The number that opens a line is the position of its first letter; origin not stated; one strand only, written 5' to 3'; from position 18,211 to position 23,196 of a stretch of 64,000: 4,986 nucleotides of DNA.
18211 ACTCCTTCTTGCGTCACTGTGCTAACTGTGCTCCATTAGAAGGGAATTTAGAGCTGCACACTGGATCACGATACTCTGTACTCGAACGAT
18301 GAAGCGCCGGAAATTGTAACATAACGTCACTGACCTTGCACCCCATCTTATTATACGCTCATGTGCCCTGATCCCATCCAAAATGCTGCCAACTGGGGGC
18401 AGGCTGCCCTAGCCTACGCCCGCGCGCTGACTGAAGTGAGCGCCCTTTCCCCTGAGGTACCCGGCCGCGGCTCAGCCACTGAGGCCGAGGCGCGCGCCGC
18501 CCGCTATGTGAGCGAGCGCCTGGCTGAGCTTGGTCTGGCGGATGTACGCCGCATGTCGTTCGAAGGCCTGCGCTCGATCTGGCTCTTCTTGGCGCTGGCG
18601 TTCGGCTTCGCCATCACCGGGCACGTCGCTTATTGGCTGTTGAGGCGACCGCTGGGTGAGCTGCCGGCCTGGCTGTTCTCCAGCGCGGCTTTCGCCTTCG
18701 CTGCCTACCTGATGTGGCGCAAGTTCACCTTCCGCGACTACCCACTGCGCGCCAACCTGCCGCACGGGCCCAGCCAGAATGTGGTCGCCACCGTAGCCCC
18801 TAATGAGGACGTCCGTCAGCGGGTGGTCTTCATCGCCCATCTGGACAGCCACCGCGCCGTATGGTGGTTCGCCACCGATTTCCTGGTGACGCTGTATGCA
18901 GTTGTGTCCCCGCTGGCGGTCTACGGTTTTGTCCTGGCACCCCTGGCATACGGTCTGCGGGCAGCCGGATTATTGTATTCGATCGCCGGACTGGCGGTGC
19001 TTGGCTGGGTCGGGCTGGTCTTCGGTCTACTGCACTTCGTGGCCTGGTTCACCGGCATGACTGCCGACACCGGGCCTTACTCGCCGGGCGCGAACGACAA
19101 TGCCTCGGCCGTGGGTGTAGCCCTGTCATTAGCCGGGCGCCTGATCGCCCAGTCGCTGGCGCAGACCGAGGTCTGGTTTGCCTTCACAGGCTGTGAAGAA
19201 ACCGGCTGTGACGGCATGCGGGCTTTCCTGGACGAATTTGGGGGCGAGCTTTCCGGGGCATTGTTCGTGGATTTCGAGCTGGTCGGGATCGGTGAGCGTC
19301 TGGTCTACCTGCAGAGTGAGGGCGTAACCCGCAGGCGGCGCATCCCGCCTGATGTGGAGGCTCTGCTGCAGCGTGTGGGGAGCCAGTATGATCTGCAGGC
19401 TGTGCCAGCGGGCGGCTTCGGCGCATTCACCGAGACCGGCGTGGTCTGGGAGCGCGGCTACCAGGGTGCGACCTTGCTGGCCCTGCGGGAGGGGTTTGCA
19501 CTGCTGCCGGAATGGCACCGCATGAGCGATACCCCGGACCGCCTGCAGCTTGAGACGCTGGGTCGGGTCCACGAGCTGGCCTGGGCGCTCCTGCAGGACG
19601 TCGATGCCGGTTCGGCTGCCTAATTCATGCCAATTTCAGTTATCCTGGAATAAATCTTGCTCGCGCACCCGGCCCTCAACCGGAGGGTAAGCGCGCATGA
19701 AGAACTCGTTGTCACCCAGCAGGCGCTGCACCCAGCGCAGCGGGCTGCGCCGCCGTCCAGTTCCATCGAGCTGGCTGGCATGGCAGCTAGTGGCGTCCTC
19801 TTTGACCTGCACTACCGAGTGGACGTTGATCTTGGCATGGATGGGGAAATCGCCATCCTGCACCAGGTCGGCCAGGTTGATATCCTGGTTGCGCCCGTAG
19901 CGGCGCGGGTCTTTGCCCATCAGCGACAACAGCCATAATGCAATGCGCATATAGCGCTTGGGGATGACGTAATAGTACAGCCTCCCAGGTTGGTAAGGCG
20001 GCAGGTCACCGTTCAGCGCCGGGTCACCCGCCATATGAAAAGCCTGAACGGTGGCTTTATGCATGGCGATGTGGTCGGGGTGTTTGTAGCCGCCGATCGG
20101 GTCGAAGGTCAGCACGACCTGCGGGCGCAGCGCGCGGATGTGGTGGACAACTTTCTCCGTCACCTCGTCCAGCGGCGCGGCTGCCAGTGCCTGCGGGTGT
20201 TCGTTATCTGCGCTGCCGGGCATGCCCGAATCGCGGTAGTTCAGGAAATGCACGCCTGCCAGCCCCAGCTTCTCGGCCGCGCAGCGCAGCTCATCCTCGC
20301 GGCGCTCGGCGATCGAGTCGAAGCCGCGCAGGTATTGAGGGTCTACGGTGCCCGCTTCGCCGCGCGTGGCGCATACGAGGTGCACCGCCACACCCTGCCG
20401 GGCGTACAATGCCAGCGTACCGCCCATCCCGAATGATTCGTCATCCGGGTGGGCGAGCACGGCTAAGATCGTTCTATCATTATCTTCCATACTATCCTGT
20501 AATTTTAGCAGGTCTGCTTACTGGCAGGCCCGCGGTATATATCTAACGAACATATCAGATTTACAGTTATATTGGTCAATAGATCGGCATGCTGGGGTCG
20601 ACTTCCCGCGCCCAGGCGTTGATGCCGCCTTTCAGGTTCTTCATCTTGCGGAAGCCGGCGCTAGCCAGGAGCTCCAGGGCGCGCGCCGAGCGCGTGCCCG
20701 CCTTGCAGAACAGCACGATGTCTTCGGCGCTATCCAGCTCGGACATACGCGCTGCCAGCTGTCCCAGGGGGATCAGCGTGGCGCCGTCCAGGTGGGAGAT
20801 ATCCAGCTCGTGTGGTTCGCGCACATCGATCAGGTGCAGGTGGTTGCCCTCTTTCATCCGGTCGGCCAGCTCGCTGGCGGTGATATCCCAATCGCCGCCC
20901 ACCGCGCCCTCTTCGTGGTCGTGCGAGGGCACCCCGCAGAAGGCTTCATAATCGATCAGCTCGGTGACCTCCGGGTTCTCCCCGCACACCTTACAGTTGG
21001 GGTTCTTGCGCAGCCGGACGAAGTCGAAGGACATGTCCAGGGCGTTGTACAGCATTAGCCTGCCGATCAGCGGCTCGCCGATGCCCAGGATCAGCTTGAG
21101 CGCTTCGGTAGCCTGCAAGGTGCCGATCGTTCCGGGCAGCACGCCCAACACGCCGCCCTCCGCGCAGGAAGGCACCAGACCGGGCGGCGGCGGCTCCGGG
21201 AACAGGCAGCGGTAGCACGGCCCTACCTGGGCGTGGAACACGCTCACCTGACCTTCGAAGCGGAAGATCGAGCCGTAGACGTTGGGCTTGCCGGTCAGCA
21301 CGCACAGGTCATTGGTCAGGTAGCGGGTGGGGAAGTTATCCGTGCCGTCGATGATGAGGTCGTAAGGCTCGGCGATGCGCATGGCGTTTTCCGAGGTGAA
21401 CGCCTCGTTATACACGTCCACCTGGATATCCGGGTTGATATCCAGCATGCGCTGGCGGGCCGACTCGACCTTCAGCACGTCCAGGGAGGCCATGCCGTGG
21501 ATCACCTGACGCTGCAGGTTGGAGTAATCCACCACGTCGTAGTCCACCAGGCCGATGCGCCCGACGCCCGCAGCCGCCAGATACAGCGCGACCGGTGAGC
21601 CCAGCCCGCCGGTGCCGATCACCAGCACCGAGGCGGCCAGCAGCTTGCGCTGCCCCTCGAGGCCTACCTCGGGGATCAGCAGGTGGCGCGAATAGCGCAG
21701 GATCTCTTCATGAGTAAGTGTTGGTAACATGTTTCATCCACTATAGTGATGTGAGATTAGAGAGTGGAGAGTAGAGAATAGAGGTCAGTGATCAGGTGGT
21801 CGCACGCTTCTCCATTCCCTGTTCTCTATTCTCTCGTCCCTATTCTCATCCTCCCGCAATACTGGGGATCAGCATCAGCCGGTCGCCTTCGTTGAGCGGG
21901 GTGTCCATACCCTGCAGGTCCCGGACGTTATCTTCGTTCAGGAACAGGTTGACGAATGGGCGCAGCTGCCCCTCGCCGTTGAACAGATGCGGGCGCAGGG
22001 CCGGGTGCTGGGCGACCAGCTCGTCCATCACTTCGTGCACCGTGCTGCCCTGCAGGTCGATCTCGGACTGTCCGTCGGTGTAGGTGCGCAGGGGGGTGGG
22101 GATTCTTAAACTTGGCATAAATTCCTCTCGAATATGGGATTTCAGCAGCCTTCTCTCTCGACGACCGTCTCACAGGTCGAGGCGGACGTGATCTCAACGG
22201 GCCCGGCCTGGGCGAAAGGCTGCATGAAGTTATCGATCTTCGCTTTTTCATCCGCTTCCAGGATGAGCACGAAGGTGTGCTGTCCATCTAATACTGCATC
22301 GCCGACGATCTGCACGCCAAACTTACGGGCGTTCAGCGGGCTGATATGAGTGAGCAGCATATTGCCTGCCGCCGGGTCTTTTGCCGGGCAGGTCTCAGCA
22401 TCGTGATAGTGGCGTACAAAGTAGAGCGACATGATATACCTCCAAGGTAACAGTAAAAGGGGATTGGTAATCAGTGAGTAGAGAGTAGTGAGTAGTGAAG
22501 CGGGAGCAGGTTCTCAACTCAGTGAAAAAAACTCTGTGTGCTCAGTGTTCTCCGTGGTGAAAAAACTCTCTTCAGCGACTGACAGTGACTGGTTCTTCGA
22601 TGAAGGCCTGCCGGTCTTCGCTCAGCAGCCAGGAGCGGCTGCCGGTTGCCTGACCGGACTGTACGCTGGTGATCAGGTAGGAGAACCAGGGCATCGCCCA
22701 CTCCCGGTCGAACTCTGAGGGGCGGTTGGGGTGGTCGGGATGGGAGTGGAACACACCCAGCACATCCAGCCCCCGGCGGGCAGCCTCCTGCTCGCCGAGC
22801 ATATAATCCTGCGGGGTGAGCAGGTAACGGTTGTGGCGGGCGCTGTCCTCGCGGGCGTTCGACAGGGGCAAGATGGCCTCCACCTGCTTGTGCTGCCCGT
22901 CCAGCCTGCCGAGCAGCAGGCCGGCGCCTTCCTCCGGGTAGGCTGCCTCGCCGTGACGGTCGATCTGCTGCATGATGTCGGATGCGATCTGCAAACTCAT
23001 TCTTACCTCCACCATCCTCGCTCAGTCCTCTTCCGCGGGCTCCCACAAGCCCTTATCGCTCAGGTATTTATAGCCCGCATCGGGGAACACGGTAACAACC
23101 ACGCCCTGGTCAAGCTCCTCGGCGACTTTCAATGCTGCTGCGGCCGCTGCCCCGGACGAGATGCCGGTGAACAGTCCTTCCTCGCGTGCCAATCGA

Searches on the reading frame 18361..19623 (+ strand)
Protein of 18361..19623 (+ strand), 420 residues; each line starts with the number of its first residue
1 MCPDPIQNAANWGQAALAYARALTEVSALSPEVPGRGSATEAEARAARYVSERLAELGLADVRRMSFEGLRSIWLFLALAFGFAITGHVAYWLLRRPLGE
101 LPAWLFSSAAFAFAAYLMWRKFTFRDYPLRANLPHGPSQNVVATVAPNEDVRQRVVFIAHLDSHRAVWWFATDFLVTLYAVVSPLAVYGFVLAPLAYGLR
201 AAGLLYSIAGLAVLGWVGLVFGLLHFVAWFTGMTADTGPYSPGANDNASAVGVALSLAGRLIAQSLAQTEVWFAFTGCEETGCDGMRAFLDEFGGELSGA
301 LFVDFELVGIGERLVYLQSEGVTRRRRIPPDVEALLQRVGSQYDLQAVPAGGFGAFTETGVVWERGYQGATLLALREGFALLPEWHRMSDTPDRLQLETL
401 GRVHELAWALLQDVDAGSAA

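Call 6: search_protein_families(library=pfam, proteins=[window:18361-19623:+])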
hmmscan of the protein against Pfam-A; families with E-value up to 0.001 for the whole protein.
window:18361-19623:+ (420 aa): 2 families
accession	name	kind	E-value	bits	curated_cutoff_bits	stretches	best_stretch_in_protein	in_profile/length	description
PF04389.22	Peptidase_M28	-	9.5e-20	71.6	21.3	1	236-410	22-192/193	Peptidase family M28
PF01546.33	Peptidase_M20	-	0.00069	20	24.6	0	240-297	29-84/206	Peptidase family M20/M25/M40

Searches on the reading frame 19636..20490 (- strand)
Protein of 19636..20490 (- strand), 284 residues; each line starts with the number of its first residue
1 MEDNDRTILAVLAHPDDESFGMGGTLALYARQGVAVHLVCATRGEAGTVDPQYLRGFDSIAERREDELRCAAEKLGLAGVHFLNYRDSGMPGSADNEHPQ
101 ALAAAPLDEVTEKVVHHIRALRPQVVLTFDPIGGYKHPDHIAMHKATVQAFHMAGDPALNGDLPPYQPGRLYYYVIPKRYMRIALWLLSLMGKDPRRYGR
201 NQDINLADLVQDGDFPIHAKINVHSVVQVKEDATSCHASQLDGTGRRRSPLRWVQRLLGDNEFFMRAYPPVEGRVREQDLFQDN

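Call 6: search_protein_families(library=pfam, proteins=[window:19636-20490:-])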
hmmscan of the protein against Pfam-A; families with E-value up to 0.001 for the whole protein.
window:19636-20490:- (284 aa): 1 family
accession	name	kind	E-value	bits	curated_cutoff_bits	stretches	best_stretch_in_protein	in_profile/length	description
PF02585.22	PIG-L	-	2.6e-37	128.6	28.2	1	9-151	1-129/129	GlcNAc-PI de-N-acetylase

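Call 37: search_protein_families(library=ncbifam, proteins=[window:19636-20490:-], max_evalue=0.01)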
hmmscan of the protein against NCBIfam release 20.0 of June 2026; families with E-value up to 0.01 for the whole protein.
window:19636-20490:- (284 aa): 5 families
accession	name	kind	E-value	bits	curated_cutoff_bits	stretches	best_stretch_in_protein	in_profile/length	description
TIGR03445.1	mycothiol_MshB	equivalog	4.6e-47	161.2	224.35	1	9-247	1-244/284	N-acetyl-1-D-myo-inositol-2-amino-2-deoxy-alpha-D-glucopyranoside deacetylase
TIGR03446.1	mycothiol_Mca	equivalog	1.4e-42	146.3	277.15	1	8-282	3-281/283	mycothiol conjugate amidase Mca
TIGR04000.1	thiol_BshB2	equivalog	3.5e-22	79.1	195.25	1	7-152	2-135/217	bacillithiol biosynthesis deacetylase BshB2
TIGR04001.1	thiol_BshB1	equivalog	5.1e-21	75.4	182.5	1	8-178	4-151/226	bacillithiol biosynthesis deacetylase BshB1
NF002557.0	PRK02122.1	subfamily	0.0002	19.6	384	1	8-64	373-429/653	glucosamine-6-phosphate deaminase-like protein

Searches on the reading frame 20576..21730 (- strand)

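Call 6: search_protein_families(library=pfam, proteins=[window:20576-21730:-])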
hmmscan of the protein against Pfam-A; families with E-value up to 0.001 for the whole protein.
window:20576-21730:- (384 aa): 2 families
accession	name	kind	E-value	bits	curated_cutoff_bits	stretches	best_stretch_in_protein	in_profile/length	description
PF00899.27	ThiF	-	9.6e-81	270.9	28.1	1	13-248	1-238/238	ThiF family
PF00581.25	Rhodanese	-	4.8e-18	65.9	22.2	1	284-375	1-101/102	Rhodanese-like domain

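Call 37: search_protein_families(library=ncbifam, proteins=[window:20576-21730:-], max_evalue=0.01)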
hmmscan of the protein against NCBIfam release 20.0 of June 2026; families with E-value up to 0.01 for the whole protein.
window:20576-21730:- (384 aa): 32 families (the best 25 are shown)
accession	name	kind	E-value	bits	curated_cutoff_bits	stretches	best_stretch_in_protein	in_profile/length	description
NF005646.0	PRK07411.1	equivalog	1.5e-156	521.5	633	1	5-384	11-390/390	molybdopterin-synthase adenylyltransferase MoeB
NF005902.0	PRK07878.1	equivalog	1.3e-153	511.5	647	1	4-384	14-392/392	adenylyltransferase/sulfurtransferase MoeZ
NF006444.0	PRK08762.1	equivalog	7.2e-141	469.3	449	2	5-266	120-384/387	molybdopterin-synthase adenylyltransferase MoeB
NF047750.1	SAMPActivE1UbaA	equivalog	5.4e-103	344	450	1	2-267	2-267/270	SAMP-activating enzyme E1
NF004281.0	PRK05690.1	subfamily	1.1e-90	303.2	266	1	3-250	3-249/250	molybdopterin-synthase adenylyltransferase MoeB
NF004111.0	PRK05600.1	equivalog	2.7e-77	260.4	437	1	4-372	13-370/371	ThiF family adenylyltransferase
TIGR02356.1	adenyl_thiF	equivalog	1.3e-73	246.7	275.25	1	12-214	1-203/203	thiazole biosynthesis adenylyltransferase ThiF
TIGR02355.1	moeB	equivalog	7e-66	222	376.55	1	9-249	1-240/240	molybdopterin-synthase adenylyltransferase MoeB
NF006204.0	PRK08328.1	equivalog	9.7e-46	156.2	339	1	5-239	2-230/231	hypothetical protein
NF009123.0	PRK12475.1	subfamily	7.7e-41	140.5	510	1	12-255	4-249/338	MoeB/ThiF family adenylyltransferase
NF006395.0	PRK08644.1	equivalog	5e-26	91.7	159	1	24-138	22-135/215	sulfur carrier protein ThiS adenylyltransferase ThiF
TIGR02354.1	thiF_fam2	equivalog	1e-20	74.5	152.2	1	28-138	17-126/200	thiamine biosynthesis protein ThiF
NF006077.0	PRK08223.1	equivalog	2.3e-19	69.4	266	1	24-152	20-150/296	hypothetical protein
NF045521.1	rhoda_near_glyco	subfamily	9.4e-15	54.7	145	1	293-376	27-111/144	rhodanese homology domain-containing protein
NF011696.0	PRK15116.1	equivalog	1.6e-13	51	304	1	30-133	28-132/268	tRNA cyclic N6-threonylcarbamoyladenosine(37) synthase TcdA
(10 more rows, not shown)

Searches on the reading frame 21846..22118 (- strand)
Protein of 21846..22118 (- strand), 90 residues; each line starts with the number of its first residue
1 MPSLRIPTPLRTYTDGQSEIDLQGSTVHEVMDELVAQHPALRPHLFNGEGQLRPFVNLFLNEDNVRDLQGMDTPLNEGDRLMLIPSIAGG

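Call 6: search_protein_families(library=pfam, proteins=[window:21846-22118:-])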
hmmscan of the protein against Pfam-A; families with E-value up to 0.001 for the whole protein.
window:21846-22118:- (90 aa): 1 family
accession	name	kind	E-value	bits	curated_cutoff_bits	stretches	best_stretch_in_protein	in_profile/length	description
PF02597.26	ThiS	-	1.9e-14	54.4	22.5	1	5-90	2-76/76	ThiS family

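Call 37: search_protein_families(library=ncbifam, proteins=[window:21846-22118:-], max_evalue=0.01)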
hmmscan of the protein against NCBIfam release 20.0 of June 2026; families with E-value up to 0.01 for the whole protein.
window:21846-22118:- (90 aa): 3 families
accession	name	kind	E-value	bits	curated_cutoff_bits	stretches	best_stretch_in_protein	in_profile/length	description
NF041918.1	SAMP1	equivalog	3.2e-18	66.1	60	1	16-90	14-91/91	ubiquitin-like small modifier protein 1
TIGR01687.1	moaD_arch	subfamily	6.2e-13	49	49.5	1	17-90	17-88/88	MoaD family protein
TIGR01682.1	moaD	equivalog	0.0013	19.5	66.15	1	19-90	21-80/80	molybdopterin converting factor subunit 1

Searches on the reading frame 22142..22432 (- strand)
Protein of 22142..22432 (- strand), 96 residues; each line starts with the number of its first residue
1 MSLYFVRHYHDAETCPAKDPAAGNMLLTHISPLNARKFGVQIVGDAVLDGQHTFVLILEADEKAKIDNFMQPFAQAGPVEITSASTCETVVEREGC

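Call 6: search_protein_families(library=pfam, proteins=[window:22142-22432:-])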
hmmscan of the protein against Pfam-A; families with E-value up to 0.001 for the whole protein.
window:22142-22432:- (96 aa): 1 family
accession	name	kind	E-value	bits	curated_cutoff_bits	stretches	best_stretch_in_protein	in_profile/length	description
PF11746.14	DUF3303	-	0.00012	22.6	21.2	1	38-92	32-86/92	Domain of unknown function (DUF3303)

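Call 37: search_protein_families(library=ncbifam, proteins=[window:22142-22432:-], max_evalue=0.01)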
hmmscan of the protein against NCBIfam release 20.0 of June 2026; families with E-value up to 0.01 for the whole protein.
window:22142-22432:- (96 aa): 0 families

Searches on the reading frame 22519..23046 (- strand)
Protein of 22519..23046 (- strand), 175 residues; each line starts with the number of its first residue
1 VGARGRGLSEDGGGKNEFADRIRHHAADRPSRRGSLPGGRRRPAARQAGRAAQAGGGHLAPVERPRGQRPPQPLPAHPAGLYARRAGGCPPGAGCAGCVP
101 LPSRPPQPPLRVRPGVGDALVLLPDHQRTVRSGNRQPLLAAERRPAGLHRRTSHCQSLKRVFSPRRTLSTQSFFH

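Call 6: search_protein_families(library=pfam, proteins=[window:22519-23046:-])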
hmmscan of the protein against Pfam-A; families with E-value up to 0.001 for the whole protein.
window:22519-23046:- (175 aa): 0 families

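Call 37: search_protein_families(library=ncbifam, proteins=[window:22519-23046:-], max_evalue=0.01)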
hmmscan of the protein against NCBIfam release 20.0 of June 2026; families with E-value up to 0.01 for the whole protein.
window:22519-23046:- (175 aa): 0 families

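Call 38: search_protein_families(library=pfam, proteins=[window:22519-23046:-], max_evalue=5)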
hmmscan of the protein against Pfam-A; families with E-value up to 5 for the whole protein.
window:22519-23046:- (175 aa): 0 families

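Call 39: search_protein_families(library=pfam, proteins=[window:22572-23015:-], max_evalue=0.1)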
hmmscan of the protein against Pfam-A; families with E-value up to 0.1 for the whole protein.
window:22572-23015:- (147 aa): 2 families
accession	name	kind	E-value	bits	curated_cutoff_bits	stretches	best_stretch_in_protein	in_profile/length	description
PF14464.11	Prok-JAB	-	3.3e-22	78.9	25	1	13-130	3-112/114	Prokaryotic homologs of the JAB domain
PF01398.27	JAB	-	0.00016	21.9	22.5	1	8-102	6-103/117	JAB1/Mov34/MPN/PAD-1 ubiquitin protease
